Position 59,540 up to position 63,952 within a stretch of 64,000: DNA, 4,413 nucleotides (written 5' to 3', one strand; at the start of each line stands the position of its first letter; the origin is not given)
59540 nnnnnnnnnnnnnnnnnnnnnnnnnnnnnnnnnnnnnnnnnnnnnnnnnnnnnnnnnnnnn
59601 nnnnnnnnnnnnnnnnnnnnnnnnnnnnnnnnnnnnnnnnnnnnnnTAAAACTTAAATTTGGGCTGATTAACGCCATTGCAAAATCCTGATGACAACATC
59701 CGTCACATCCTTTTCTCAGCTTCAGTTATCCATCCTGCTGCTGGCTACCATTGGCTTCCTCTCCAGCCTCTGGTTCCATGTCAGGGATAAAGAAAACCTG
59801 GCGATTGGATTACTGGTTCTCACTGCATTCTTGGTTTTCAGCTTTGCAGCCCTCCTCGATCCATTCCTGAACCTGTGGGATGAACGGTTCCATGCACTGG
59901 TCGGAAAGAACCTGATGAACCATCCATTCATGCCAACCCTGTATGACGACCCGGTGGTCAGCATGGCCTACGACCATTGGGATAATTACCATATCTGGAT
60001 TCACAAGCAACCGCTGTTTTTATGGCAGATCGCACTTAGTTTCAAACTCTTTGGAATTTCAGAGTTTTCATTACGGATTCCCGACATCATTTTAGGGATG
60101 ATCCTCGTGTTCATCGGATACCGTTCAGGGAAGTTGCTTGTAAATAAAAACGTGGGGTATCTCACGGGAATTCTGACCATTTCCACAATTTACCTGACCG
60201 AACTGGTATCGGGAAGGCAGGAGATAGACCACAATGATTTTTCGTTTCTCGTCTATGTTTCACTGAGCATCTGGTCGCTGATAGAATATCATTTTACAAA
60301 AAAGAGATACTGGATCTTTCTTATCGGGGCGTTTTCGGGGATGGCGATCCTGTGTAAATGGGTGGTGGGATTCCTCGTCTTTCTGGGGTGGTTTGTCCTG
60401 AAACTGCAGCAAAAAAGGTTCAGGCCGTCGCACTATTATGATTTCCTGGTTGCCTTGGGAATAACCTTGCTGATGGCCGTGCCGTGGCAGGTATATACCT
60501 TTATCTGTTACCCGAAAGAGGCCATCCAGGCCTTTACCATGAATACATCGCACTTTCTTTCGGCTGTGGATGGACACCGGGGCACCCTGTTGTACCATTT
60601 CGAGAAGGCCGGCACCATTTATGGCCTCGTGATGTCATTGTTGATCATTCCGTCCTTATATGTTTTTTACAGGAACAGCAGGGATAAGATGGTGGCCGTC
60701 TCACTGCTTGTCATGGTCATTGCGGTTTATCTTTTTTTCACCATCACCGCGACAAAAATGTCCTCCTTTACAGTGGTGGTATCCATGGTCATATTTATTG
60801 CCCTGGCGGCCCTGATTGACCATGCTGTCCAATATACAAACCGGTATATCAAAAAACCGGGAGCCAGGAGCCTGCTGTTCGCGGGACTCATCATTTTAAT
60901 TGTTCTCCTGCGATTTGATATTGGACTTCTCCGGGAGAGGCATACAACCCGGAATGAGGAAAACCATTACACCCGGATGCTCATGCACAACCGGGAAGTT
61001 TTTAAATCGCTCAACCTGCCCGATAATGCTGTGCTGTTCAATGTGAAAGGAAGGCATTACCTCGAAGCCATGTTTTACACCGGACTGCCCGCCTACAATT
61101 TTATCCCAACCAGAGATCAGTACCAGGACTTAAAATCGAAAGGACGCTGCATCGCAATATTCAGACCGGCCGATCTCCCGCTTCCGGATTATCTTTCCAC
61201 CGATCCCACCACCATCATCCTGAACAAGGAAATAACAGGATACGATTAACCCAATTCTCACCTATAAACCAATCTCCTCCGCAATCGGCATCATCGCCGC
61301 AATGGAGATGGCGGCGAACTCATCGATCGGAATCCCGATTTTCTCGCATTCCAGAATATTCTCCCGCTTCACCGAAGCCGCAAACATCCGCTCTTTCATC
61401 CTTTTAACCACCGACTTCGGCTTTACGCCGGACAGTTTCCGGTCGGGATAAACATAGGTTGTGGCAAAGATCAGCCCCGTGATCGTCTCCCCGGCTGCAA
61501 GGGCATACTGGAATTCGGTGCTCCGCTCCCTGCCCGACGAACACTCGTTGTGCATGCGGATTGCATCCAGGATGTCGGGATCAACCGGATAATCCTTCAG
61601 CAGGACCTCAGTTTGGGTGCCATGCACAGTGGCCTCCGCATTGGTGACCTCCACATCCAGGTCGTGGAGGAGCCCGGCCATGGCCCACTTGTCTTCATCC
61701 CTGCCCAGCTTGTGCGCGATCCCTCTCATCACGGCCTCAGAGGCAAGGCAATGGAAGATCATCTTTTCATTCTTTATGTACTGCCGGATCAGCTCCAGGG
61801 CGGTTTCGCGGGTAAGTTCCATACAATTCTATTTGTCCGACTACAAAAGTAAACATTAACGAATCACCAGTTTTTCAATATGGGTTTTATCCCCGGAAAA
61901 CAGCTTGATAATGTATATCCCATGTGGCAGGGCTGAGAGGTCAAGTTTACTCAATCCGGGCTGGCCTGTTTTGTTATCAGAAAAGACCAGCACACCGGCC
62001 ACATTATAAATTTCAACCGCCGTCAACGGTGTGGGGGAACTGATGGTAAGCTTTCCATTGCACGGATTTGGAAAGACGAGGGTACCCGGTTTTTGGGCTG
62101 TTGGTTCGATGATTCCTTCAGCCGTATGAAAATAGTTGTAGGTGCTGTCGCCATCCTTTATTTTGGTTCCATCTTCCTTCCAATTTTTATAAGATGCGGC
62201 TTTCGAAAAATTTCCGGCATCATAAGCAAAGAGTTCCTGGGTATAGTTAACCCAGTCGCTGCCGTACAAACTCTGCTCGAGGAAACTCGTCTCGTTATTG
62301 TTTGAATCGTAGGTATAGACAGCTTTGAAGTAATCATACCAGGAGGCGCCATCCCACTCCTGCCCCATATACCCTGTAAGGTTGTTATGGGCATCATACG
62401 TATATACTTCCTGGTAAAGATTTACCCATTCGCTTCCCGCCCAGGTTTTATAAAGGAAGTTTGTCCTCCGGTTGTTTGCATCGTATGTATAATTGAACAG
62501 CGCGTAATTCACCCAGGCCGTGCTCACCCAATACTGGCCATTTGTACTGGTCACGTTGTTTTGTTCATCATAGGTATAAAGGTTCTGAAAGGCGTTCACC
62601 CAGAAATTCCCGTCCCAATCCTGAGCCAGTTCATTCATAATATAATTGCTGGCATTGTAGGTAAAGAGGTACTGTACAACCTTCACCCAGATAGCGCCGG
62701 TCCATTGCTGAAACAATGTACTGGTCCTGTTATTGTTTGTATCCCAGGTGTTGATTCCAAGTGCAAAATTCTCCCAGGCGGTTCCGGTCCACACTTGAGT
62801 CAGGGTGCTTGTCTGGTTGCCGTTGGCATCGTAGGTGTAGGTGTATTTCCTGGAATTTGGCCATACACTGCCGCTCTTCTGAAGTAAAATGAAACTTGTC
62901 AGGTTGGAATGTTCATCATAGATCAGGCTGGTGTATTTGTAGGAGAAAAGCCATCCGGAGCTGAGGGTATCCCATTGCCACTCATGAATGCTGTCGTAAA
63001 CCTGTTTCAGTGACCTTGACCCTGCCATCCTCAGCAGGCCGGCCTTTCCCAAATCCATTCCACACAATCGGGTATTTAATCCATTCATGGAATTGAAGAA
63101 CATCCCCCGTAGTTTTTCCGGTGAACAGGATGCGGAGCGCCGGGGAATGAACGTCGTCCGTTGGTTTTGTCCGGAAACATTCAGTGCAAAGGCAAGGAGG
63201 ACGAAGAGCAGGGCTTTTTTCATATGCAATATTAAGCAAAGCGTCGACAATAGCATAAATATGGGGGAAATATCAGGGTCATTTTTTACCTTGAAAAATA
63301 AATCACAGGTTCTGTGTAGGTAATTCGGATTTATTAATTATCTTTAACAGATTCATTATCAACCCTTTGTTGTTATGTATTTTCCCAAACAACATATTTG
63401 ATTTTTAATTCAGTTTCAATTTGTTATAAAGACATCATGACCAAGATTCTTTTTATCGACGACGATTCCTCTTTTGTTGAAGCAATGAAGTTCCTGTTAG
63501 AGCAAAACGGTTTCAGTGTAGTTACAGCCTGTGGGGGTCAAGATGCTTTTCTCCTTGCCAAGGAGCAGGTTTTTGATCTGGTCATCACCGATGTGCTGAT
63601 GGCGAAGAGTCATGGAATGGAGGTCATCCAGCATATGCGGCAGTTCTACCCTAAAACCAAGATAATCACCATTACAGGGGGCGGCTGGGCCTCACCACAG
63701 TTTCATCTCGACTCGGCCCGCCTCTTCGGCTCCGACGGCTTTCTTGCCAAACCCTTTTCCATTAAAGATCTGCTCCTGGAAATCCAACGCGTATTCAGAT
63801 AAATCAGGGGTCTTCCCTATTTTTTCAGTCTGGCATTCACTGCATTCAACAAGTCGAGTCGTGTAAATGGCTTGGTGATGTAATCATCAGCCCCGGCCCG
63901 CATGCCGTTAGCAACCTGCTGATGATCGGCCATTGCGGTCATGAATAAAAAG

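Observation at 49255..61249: Class II lanthipeptide locus with an NHLP-type export triad in a Bacteroidota-like genome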

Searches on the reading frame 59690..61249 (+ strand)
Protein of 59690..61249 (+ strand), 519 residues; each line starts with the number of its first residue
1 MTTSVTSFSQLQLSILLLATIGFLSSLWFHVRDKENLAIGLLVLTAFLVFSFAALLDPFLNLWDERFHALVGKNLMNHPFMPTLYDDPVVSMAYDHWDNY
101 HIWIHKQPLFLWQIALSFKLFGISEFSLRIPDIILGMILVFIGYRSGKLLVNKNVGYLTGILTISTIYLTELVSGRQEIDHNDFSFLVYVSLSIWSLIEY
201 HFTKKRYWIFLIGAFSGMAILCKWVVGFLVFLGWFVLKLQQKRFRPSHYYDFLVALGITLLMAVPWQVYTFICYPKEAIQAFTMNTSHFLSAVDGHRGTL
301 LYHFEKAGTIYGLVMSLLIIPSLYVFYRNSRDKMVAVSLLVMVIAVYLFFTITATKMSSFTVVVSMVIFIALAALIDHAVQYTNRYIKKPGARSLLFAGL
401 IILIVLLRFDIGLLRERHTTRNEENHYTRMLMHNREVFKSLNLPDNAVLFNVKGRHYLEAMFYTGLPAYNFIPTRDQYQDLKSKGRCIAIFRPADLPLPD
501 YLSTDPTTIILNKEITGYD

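Call 3: search_protein_families(library=pfam, proteins=[window:59690-61249:+], max_evalue=0.01)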
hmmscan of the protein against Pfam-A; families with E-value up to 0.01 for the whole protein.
window:59690-61249:+ (519 aa): 1 family
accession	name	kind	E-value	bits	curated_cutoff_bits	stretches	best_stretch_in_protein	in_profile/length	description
PF13231.12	PMT_2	-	4e-17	63.3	26.1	1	107-266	3-157/160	Dolichyl-phosphate-mannose-protein mannosyltransferase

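Call 4: search_protein_families(library=ncbifam, proteins=[window:59690-61249:+], max_evalue=0.01)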
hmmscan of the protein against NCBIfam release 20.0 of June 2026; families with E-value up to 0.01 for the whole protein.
window:59690-61249:+ (519 aa): 0 families

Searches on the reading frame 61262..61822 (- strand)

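Call 3: search_protein_families(library=pfam, proteins=[window:61262-61822:-], max_evalue=0.01)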
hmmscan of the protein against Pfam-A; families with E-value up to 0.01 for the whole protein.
window:61262-61822:- (186 aa): 1 family
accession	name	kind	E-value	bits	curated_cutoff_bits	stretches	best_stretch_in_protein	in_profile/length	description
PF01966.28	HD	-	1.1e-08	35.7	22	1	24-98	4-92/116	HD domain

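Call 4: search_protein_families(library=ncbifam, proteins=[window:61262-61822:-], max_evalue=0.01)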
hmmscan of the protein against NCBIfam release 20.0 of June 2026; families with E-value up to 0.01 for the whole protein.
window:61262-61822:- (186 aa): 5 families
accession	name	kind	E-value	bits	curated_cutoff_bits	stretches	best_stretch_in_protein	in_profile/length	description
TIGR00277.1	HDIG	domain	6.3e-07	29.2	27.6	1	19-92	3-82/84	HDIG domain-containing metalloprotein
TIGR03319.1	RNase_Y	equivalog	0.00071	18.2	454.35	1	27-93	336-402/514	ribonuclease Y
NF009343.0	PRK12703.1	equivalog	0.0015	17.4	434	0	7-101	174-266/339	tRNA (cytidine(56)-2'-O)-methyltransferase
TIGR00488.1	TIGR00488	equivalog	0.0071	16.2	70.15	0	18-56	6-44/173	bis(5'-nucleosyl)-tetraphosphatase (symmetrical) YqeK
TIGR00295.1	TIGR00295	hypoth_equivalog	0.0099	15.6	172.35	0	11-92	4-88/164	TIGR00295 family protein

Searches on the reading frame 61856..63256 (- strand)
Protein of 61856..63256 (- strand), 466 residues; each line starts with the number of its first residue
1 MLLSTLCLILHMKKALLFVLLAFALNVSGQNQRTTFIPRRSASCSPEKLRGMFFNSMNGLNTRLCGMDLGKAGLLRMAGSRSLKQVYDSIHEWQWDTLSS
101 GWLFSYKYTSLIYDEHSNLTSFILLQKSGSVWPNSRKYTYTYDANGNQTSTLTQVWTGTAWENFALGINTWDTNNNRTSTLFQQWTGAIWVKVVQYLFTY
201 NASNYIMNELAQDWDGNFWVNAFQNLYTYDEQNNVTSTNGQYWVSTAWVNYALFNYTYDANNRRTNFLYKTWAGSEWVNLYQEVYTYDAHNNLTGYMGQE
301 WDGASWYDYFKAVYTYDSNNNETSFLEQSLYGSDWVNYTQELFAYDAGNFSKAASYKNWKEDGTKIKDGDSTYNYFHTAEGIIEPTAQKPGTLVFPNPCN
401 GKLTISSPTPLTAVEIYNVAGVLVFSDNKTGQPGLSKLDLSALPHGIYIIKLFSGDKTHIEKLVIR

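Call 3: search_protein_families(library=pfam, proteins=[window:61856-63256:-], max_evalue=0.01)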
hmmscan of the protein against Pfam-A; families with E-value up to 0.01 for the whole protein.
window:61856-63256:- (466 aa): 3 families
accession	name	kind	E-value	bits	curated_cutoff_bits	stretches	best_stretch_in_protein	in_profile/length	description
PF18962.6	Por_Secre_tail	-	6.8e-14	52.4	27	1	394-465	1-75/75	Secretion system C-terminal sorting domain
PF12930.12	DUF3836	-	8.9e-06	26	25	0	111-185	32-109/127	Family of unknown function (DUF3836)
PF05593.20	RHS_repeat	-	0.001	19.8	22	0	133-151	13-31/38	RHS Repeat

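Call 4: search_protein_families(library=ncbifam, proteins=[window:61856-63256:-], max_evalue=0.01)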
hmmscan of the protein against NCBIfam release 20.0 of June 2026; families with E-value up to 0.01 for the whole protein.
window:61856-63256:- (466 aa): 2 families
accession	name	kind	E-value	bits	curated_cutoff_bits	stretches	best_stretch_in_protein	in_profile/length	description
TIGR04183.1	Por_Secre_tail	domain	4.7e-12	45.7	23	1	394-466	1-72/72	T9SS type A sorting domain-containing protein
NF033708.1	T9SS_Cterm_ChiA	domain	8.4e-05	22.4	40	1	412-463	2-52/55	T9SS sorting signal type C domain-containing protein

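Call 88: find_encoding_contigs(protein=window:61856-63256:-, flank=10000, max_places=3)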
Protein window:61856-63256:- (466 aa): 11 contigs read that carry it; 3 places shown.
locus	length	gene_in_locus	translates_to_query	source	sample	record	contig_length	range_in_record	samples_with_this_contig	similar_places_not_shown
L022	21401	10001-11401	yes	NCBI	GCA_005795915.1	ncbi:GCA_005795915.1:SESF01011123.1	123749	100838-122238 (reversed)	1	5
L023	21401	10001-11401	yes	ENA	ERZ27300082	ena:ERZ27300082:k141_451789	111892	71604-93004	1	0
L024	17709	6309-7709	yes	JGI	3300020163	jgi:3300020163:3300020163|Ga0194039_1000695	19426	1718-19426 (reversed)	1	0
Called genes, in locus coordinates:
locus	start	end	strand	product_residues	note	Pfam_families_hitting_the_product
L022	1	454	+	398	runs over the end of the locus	PF00326:Peptidase_S9 (faint), PF03583:LIP (faint)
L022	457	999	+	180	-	-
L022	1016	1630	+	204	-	-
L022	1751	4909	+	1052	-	PF16927:HisKA_7TM, PF00989:PAS (faint), PF13188:PAS_8 (faint), PF08448:PAS_4 (weak), PF01590:GAF, PF00512:HisKA, PF02518:HATPase_c, PF00072:Response_reg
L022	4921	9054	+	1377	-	PF13426:PAS_9, PF08448:PAS_4, PF13185:GAF_2, PF08448:PAS_4, PF13426:PAS_9, PF08447:PAS_3, PF00512:HisKA, PF02518:HATPase_c, +4 more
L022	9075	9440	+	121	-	PF00072:Response_reg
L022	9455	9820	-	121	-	PF00072:Response_reg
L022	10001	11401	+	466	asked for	PF18962:Por_Secre_tail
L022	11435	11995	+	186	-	PF01966:HD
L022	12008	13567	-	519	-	PF13231:PMT_2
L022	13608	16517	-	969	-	PF00664:ABC_membrane, PF00005:ABC_tran, PF02463:SMC_N (faint)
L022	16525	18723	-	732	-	PF03412:Peptidase_C39, PF00664:ABC_membrane, PF00005:ABC_tran, PF02463:SMC_N (faint)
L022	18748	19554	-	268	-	PF00364:Biotin_lipoyl (faint)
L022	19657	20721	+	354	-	-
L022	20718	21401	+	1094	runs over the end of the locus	PF13575:DUF4135, PF05147:LANC_like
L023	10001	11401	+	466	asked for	PF18962:Por_Secre_tail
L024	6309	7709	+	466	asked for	PF18962:Por_Secre_tail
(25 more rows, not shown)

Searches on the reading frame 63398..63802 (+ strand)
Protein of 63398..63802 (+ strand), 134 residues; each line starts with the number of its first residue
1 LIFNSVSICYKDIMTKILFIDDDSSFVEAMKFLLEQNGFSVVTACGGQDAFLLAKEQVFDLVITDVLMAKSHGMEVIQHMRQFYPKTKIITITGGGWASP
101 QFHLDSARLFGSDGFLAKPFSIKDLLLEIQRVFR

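Call 65: search_protein_families(library=ncbifam, proteins=[window:63398-63802:+], max_evalue=0.1)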
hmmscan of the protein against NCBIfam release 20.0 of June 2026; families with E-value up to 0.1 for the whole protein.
window:63398-63802:+ (134 aa): 103 families (the best 25 are shown)
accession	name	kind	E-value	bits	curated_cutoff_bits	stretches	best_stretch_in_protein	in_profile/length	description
NF046022.1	RespRegCpdRBruc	equivalog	1.1e-19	70.5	180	1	14-133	1-117/120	cell cycle two-component system response regulator CpdR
NF053854.1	RespRegPhoBBctds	equivalog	7.8e-17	61.4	270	1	17-134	1-116/225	two-component system response regulator PhoB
NF008199.0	PRK10955.1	equivalog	3e-16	60.1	341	1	14-134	1-116/232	envelope stress response regulator transcription factor CpxR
NF045944.1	ResRegRpaBCyano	equivalog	3.9e-15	55.9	330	1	18-134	1-113/229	response regulator transcription factor RpaB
NF040534.1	resp_reg_YycF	equivalog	3.9e-15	55.8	340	1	16-130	2-112/231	response regulator YycF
TIGR02154.1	PhoB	equivalog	5.4e-15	55.3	296.2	1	15-134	3-121/226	phosphate regulon transcriptional regulator PhoB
NF051850.1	RespRegRprY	equivalog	7.1e-15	55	370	1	15-134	5-121/234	response regulator transcription factor RprY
NF053512.1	nitric_RR_NosR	exception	1.8e-14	53.6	400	1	17-130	1-112/422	response regulator c-di-GMP phosphodiesterase, NosR family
NF033120.0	vanR_FM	exception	3.5e-14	53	460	1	16-127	5-112/231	vancomycin resistance response regulator transcription factor, VanR-F/VanR-M family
NF047793.1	ResRegPgtA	equivalog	8.5e-14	51.2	650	1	15-131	6-119/414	two-component system response regulator PgtA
NF007005.1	PRK09468.1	equivalog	1.9e-13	50.4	331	1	15-134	4-120/237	osmolarity response regulator transcription factor OmpR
NF006900.1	PRK09390.1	equivalog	2.3e-13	50.2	255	1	16-132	6-119/203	response regulator FixJ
NF052313.1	T9SS_RR_PorX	equivalog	7.2e-13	48.1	300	1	16-130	2-113/513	T9SS response regulator signal transducer PorX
NF040689.1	MtrAB_MtrA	equivalog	7.3e-13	48.4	300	1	17-132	1-112/219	MtrAB system response regulator MtrA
NF046020.1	HisKinCckABruc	equivalog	1.3e-12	46.5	1000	1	16-132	751-866/868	cell cycle histidine kinase CckA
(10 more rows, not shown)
